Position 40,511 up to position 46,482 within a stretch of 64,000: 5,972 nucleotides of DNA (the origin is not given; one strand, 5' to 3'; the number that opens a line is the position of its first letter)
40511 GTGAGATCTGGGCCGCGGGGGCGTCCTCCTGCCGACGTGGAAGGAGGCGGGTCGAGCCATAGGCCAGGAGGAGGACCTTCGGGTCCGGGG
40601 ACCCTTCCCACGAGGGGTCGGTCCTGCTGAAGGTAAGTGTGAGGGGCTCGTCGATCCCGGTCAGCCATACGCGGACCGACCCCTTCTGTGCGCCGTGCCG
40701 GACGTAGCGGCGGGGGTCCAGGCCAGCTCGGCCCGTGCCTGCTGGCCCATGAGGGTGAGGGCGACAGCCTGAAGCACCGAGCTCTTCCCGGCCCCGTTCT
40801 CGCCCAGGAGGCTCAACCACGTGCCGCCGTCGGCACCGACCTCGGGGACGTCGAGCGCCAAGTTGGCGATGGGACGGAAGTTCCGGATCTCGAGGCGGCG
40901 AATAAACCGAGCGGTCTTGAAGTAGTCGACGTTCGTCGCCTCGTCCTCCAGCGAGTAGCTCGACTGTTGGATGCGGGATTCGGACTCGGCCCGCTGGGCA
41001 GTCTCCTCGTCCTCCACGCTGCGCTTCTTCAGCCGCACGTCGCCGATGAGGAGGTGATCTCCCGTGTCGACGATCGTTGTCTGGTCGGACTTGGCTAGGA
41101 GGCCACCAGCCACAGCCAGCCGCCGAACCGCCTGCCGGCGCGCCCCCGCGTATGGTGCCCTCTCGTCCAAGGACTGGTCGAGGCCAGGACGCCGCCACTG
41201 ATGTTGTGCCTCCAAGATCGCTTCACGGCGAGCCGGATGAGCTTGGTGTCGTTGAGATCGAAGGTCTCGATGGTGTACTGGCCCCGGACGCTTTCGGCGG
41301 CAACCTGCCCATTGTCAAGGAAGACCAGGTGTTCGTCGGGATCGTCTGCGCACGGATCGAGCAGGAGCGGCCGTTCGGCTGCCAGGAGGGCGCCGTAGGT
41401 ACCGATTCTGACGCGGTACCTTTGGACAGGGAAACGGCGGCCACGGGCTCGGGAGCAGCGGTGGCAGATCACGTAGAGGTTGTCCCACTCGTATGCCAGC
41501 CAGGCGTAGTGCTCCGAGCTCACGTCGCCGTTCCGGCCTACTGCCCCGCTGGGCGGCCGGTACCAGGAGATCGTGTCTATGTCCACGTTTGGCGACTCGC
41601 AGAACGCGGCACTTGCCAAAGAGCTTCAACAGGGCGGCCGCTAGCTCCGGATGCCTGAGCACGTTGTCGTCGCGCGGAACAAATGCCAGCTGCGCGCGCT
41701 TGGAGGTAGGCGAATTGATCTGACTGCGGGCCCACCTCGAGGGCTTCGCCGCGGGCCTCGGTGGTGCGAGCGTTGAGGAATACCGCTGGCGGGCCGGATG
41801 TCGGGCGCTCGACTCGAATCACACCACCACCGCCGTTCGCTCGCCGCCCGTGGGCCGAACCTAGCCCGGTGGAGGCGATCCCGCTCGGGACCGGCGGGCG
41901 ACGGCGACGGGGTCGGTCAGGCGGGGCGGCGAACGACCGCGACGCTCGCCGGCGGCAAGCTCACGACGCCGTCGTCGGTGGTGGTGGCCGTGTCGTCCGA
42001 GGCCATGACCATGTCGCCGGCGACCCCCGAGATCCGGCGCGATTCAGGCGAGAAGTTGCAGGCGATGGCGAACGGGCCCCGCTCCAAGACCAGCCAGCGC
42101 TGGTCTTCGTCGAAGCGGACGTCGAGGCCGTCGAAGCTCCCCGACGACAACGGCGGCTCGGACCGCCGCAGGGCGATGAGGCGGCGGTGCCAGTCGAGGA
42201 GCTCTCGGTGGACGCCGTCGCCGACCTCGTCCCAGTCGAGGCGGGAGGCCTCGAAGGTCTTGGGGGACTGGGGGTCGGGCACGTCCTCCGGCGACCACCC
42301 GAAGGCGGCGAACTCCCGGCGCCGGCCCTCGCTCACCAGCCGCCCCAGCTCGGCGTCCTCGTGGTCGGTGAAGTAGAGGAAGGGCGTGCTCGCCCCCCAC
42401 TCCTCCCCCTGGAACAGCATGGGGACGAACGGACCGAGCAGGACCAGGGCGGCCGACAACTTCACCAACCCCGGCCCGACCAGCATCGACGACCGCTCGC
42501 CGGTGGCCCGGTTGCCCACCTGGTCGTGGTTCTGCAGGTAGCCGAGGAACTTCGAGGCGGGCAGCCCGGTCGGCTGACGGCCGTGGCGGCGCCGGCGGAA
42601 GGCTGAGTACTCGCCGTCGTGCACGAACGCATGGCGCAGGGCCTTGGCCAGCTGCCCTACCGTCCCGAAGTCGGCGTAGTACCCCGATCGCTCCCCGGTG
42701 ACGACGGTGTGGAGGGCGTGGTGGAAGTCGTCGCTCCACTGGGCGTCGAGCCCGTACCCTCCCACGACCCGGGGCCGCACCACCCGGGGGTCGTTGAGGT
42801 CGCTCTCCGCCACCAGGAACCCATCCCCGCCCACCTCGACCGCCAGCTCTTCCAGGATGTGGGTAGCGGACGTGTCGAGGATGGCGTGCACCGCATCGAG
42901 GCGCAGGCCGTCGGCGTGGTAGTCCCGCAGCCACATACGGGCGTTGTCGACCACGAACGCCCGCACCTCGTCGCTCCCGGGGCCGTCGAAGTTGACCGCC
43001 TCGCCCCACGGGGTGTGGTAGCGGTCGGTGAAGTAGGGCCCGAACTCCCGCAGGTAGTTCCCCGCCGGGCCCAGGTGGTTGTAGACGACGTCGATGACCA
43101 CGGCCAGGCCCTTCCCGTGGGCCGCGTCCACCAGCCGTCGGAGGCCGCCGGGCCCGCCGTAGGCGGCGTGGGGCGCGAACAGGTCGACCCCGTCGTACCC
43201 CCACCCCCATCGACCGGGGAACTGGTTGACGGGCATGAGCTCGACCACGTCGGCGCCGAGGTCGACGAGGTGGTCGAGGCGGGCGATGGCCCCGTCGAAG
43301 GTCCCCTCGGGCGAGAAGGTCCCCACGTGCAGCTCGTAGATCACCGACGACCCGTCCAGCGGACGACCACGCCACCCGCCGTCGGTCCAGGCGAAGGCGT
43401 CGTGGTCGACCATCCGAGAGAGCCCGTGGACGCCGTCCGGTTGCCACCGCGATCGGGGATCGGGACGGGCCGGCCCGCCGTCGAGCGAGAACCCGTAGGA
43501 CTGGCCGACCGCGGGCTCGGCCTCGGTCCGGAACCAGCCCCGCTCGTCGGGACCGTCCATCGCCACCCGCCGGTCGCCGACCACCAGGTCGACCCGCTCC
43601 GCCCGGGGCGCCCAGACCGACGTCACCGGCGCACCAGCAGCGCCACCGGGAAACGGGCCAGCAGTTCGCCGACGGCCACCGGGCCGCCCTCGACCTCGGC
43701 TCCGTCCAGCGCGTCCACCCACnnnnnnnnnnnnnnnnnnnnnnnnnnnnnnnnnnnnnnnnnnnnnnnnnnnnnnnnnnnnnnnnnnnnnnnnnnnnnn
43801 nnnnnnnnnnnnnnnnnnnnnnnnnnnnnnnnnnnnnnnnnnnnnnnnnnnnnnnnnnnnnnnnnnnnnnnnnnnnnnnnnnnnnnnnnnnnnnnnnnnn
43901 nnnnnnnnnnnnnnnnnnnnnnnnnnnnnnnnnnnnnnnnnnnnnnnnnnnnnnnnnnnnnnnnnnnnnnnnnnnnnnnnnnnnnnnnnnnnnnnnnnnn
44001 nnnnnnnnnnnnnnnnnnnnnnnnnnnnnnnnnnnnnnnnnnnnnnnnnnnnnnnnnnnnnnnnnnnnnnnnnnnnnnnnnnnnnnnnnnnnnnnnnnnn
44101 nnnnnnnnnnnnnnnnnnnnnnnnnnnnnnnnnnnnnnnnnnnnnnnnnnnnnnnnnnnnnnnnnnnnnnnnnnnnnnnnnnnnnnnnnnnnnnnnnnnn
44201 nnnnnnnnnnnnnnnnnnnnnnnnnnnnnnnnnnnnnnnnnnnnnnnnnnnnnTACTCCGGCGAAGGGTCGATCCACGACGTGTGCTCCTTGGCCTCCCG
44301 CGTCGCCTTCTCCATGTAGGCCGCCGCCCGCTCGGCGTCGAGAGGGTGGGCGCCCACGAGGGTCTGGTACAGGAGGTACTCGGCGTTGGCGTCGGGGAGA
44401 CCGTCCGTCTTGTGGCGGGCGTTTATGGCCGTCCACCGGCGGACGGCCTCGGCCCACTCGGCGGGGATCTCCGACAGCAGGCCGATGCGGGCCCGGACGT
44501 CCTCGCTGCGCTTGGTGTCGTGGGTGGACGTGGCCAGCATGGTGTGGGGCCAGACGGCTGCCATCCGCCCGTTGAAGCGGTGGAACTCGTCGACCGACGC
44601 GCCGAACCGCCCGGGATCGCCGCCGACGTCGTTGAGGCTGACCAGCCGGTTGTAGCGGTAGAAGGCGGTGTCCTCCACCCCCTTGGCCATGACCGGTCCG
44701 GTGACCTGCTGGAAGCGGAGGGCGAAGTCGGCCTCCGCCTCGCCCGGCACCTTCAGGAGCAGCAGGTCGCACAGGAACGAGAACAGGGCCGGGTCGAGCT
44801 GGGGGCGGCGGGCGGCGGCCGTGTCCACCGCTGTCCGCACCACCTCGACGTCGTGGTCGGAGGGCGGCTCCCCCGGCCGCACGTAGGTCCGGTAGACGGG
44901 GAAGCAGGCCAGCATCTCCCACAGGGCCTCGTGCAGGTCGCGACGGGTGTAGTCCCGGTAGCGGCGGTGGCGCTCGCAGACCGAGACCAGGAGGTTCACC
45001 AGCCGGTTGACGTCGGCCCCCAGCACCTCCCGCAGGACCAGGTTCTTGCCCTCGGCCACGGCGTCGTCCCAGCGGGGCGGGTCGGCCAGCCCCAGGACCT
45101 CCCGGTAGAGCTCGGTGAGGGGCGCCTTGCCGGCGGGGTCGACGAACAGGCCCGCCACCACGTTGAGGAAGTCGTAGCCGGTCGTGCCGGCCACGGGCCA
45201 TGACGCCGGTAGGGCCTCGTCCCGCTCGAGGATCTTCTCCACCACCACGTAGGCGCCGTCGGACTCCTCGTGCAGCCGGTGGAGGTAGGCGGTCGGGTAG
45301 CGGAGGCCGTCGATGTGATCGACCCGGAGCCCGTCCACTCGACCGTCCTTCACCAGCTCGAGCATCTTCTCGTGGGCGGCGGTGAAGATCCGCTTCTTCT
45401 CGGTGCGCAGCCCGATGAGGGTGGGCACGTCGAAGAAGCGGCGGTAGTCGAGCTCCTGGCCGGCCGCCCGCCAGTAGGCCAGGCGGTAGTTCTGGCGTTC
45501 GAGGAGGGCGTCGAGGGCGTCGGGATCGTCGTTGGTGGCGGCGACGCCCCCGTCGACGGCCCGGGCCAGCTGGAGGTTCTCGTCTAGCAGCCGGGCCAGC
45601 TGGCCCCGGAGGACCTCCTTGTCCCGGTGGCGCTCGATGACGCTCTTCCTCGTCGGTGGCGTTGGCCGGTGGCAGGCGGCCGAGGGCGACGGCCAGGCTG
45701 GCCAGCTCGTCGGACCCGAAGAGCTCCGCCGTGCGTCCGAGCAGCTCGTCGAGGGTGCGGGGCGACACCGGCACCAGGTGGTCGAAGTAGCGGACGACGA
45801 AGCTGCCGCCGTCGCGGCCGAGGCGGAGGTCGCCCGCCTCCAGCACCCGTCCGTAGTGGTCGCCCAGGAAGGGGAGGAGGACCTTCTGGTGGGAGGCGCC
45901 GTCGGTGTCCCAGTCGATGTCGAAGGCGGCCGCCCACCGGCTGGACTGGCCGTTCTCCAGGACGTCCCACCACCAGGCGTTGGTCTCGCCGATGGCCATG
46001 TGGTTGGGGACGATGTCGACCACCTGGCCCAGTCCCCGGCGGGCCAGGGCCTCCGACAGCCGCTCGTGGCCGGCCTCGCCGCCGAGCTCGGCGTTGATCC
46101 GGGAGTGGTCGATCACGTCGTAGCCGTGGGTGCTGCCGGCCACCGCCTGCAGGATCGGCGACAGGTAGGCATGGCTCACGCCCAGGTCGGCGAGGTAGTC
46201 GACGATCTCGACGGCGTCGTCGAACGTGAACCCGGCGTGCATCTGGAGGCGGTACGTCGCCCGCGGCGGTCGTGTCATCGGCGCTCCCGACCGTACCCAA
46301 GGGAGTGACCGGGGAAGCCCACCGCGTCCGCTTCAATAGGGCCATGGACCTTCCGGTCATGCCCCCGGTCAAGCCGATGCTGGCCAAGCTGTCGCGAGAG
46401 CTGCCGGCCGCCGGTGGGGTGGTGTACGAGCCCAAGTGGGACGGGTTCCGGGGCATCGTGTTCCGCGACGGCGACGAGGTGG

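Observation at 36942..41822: Septu-like ATPase/HNH core joined to a second, degenerate HNH module and a membrane-anchored patatin phospholipase: a candidate undescribed defence operon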

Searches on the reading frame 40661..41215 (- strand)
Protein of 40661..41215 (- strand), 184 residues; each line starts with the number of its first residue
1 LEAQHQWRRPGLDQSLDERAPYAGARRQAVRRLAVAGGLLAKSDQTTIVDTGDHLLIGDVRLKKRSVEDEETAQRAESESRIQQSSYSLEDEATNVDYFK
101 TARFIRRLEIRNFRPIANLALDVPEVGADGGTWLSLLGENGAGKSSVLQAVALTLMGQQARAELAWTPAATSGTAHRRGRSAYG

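Call 3: search_protein_families(library=pfam, proteins=[window:40661-41215:-], max_evalue=0.01)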
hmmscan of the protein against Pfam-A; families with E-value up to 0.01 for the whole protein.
window:40661-41215:- (184 aa): 7 families
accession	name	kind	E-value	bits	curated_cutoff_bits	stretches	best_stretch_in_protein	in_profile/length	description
PF13476.12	AAA_23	-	1.8e-06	29.2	27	1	107-161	1-49/201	AAA domain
PF13175.12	AAA_15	-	3.3e-05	24.1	32.1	1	105-151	3-43/374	AAA ATPase domain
PF00005.33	ABC_tran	-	9.1e-05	23.5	25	1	130-165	10-45/137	ABC transporter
PF02463.25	SMC_N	-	0.0001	22.2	40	1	104-160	1-53/220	RecF/RecN/SMC N terminal domain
PF13555.12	AAA_29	-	0.00018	21.6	27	1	134-159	25-50/61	P-loop containing region of AAA domain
PF11398.14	DUF2813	-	0.00045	20.1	21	1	104-159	2-50/372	Protein of unknown function (DUF2813)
PF13514.12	AAA_27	-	0.0018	18.4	22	1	105-164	3-59/206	AAA domain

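Call 4: search_protein_families(library=padloc, proteins=[window:40661-41215:-], max_evalue=0.01)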
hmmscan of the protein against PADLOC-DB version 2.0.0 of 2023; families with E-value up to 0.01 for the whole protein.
window:40661-41215:- (184 aa): 73 families (the best 25 are shown)
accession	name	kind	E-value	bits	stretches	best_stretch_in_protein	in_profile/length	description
PDLC00292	PtuA1|PtuA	-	8.2e-31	105.1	1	12-168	223-372/726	AAA ATPase domain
PDLC00288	PtuA1|PtuA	-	6.8e-20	69.2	1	11-167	220-378/733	AAA ATPase domain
PDLC00291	PtuA1|PtuA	-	1.7e-12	44.8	1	69-168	285-392/773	AAA ATPase domain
PDLC00269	PtuA1|PtuA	-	7e-12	43.3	1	104-164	2-65/446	AAA ATPase domain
PDLC00295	PtuA1|PtuA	-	1.4e-11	42.1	1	104-169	2-70/451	AAA ATPase domain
PDLC04135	mad3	-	4.7e-09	34.3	1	105-161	2-52/374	mads_3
PDLC00271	PtuA1|PtuA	-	4.5e-08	31.1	1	105-158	3-50/421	AAA ATPase domain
PDLC00301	PtuA1|PtuA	-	3.6e-07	27.5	1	104-158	2-62/429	AAA ATPase domain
PDLC00287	PtuA1|PtuA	-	5.6e-07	26.6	1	67-159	161-249/584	AAA ATPase domain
PDLC02981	AriAB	-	9.4e-07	25.9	1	105-155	3-47/694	-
PDLC00299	PtuA1|PtuA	-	1.9e-06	25.1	1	77-156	29-100/535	AAA ATPase domain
PDLC02979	AriA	-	2.5e-06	25.6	1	105-151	3-43/373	-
PDLC04178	HEC-01A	-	7.6e-06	23.2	1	102-153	6-50/399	-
PDLC02913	ATPase_I-A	-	7.7e-06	23.3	1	87-156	38-99/508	-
PDLC00298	PtuA1|PtuA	-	8.4e-06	23.1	1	105-157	3-49/423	AAA ATPase domain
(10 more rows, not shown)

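Call 5: search_protein_families(library=ncbifam, proteins=[window:40661-41215:-], max_evalue=0.01)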
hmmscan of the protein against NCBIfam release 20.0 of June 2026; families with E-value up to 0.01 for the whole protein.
window:40661-41215:- (184 aa): 18 families
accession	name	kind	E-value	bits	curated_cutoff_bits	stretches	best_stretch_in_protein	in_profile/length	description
TIGR00611.2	recf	equivalog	2.2e-06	27.1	172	1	105-161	1-51/339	DNA replication/repair protein RecF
NF041760.1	PtuA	equivalog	7.3e-05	21.8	500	1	76-155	25-96/524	retron Ec78 anti-phage system effector ATPase PtuA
NF010068.0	PRK13548.1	equivalog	8.6e-05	21.7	261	1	126-169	26-69/261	heme ABC transporter ATP-binding protein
NF010680.0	PRK14079.1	equivalog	0.00014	21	386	1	107-165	5-57/349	recombination protein F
NF002572.0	PRK02224.1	equivalog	0.00056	18.3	1087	1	105-160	3-52/888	DNA double-strand break repair ATPase Rad50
NF003034.1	PRK03918.1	equivalog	0.00074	17.6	700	1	105-156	3-48/878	DNA double-strand break repair ATPase Rad50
TIGR00634.1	recN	equivalog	0.0013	17.7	407.85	1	105-164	2-54/563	DNA repair protein RecN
NF010155.0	PRK13634.1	equivalog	0.0025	17.1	413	0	115-155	17-57/290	energy-coupling factor ABC transporter ATP-binding protein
NF000355.4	ribo_prot_ABC_F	equivalog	0.0026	16.7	380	1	62-157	270-365/499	ribosomal protection-like ABC-F family protein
TIGR00618.1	sbcc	subfamily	0.0045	14.9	478.5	1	107-161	5-56/1043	exonuclease subunit SbcC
NF053840.1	MnTportMntADein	equivalog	0.0056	16.3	400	1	117-158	13-54/240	manganese ABC transporter ATP-binding protein MntA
TIGR01166.1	cbiO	subfamily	0.006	16.1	211.8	0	126-161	13-48/190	cobalt ABC transporter, ATP-binding protein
NF010156.0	PRK13635.1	equivalog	0.0072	15.5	392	0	120-155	22-57/279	energy-coupling factor ABC transporter ATP-binding protein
NF007082.0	PRK09536.1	equivalog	0.0083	15.3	537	0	125-158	23-56/402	corrinoid ABC transporter ATPase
NF010067.0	PRK13547.1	equivalog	0.0091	15.3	374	0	128-160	24-56/272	heme ABC transporter ATP-binding protein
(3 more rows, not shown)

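Call 76: list_cluster_members(proteins=[window:40664-41215:-, window:40664-41170:-, window:40664-41113:-, window:41098-41619:-, window:41098-41586:-, window:39657-41198:-, window:39657-40820:-, window:41580-41822:-, window:39657-40508:-])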
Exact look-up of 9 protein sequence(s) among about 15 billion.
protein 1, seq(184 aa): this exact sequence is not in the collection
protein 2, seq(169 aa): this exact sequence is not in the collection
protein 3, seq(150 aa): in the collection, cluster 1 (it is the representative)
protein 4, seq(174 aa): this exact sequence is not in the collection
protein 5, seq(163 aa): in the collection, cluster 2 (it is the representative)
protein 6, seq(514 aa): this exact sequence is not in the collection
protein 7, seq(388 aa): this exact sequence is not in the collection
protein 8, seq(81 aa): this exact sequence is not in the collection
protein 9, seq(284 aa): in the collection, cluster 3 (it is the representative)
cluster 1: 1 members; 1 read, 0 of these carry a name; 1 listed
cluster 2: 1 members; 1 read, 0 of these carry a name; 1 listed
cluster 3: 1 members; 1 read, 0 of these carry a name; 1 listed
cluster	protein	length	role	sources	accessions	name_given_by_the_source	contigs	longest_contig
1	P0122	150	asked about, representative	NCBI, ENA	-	-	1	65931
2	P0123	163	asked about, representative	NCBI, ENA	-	-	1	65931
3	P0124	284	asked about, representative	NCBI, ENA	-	-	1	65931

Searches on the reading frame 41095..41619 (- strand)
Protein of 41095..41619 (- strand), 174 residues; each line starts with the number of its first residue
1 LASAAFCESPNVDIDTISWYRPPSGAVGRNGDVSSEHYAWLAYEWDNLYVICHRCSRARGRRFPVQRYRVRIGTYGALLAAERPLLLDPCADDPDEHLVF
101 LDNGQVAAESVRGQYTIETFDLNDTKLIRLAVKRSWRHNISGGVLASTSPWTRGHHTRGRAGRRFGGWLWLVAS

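Call 3: search_protein_families(library=pfam, proteins=[window:41095-41619:-], max_evalue=0.01)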
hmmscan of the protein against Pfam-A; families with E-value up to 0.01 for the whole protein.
window:41095-41619:- (174 aa): 0 families

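Call 4: search_protein_families(library=padloc, proteins=[window:41095-41619:-], max_evalue=0.01)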
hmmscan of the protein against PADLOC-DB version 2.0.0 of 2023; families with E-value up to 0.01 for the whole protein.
window:41095-41619:- (174 aa): 28 families (the best 25 are shown)
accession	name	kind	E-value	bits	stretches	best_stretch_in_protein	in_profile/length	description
PDLC00292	PtuA1|PtuA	-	4e-42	142.5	1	5-129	62-188/726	AAA ATPase domain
PDLC00288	PtuA1|PtuA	-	1.7e-38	130.7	1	4-129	67-195/733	AAA ATPase domain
PDLC00339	PtuB1|PtuB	-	8.3e-27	92.6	1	5-129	68-197/261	Unknown function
PDLC00291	PtuA1|PtuA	-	6.1e-24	82.6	1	4-134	67-213/773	AAA ATPase domain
PDLC00316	PtuB1|PtuB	-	5.6e-21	73.4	1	5-129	68-209/301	Unknown function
PDLC00328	PtuB1|PtuB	-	3.7e-20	70.6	2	61-129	143-216/295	Unknown function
PDLC00319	PtuB1|PtuB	-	9.4e-20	69.3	1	5-129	72-221/310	Unknown function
PDLC00333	PtuB1|PtuB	-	1.3e-15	55.7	1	13-130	73-198/272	Unknown function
PDLC00329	PtuB1|PtuB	-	4.8e-14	50.4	2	62-101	154-193/331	Unknown function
PDLC00337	PtuB1|PtuB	-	6.8e-13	47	1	38-129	83-158/216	Unknown function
PDLC00330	PtuB1|PtuB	-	7.2e-13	47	1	6-129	58-196/271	Unknown function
PDLC00343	PtuB1|PtuB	-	9.8e-13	46.4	1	6-127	68-205/283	Unknown function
PDLC00317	PtuB1|PtuB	-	4e-12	44.5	1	42-129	86-162/244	Unknown function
PDLC00318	PtuB1|PtuB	-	1.7e-08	32.4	1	31-125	109-213/299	Unknown function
PDLC00342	PtuB1|PtuB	-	4.3e-08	30.8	1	86-133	106-150/247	Unknown function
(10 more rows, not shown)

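Call 5: search_protein_families(library=ncbifam, proteins=[window:41095-41619:-], max_evalue=0.01)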
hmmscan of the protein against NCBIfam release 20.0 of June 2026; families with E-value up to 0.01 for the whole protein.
window:41095-41619:- (174 aa): 2 families
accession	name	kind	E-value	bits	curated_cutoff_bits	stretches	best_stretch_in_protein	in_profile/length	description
TIGR02646.1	TIGR02646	subfamily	6.5e-07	29.5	52.15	1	36-129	48-142/144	retron system putative HNH endonuclease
NF041761.1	PtuB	equivalog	0.00064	19.6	150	1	41-129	76-168/218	retron Ec78 anti-phage system effector HNH endonuclease PtuB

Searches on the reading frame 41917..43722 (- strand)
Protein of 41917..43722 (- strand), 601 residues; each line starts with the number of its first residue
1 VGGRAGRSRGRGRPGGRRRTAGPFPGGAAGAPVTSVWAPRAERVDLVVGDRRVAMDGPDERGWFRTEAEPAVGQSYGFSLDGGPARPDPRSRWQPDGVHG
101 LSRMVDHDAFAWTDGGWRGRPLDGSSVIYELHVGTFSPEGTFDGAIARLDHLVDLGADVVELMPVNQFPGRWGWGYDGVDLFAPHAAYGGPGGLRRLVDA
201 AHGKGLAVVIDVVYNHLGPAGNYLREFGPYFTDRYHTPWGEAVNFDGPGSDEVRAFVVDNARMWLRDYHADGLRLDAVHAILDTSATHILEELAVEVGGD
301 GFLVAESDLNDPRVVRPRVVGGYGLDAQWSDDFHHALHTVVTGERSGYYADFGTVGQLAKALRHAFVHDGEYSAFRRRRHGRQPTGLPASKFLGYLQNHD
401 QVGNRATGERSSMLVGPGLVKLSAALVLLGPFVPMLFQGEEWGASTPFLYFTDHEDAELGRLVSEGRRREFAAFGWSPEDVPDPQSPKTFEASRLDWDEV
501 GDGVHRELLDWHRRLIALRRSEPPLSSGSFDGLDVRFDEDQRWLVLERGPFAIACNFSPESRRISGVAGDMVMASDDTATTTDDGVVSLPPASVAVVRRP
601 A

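Call 79: search_protein_families(library=pfam, proteins=[window:41917-43722:-], max_evalue=0.001)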
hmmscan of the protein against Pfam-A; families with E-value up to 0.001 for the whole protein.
window:41917-43722:- (601 aa): 2 families
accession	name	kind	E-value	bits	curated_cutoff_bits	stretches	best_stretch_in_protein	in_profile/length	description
PF00128.31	Alpha-amylase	-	2.9e-18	66.8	22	1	134-224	15-99/446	Alpha amylase, catalytic domain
PF11941.14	DUF3459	-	8.6e-18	65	22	1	511-596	1-89/90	Domain of unknown function (DUF3459)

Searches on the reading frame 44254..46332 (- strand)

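Call 33: search_protein_families(library=pfam, proteins=[window:44254-46332:-], max_evalue=0.0001)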
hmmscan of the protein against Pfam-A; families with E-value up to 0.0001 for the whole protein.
window:44254-46332:- (693 aa): 1 family
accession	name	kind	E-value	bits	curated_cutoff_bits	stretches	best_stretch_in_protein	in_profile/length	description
PF00128.31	Alpha-amylase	-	2.4e-12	47.3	22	1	42-129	23-107/446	Alpha amylase, catalytic domain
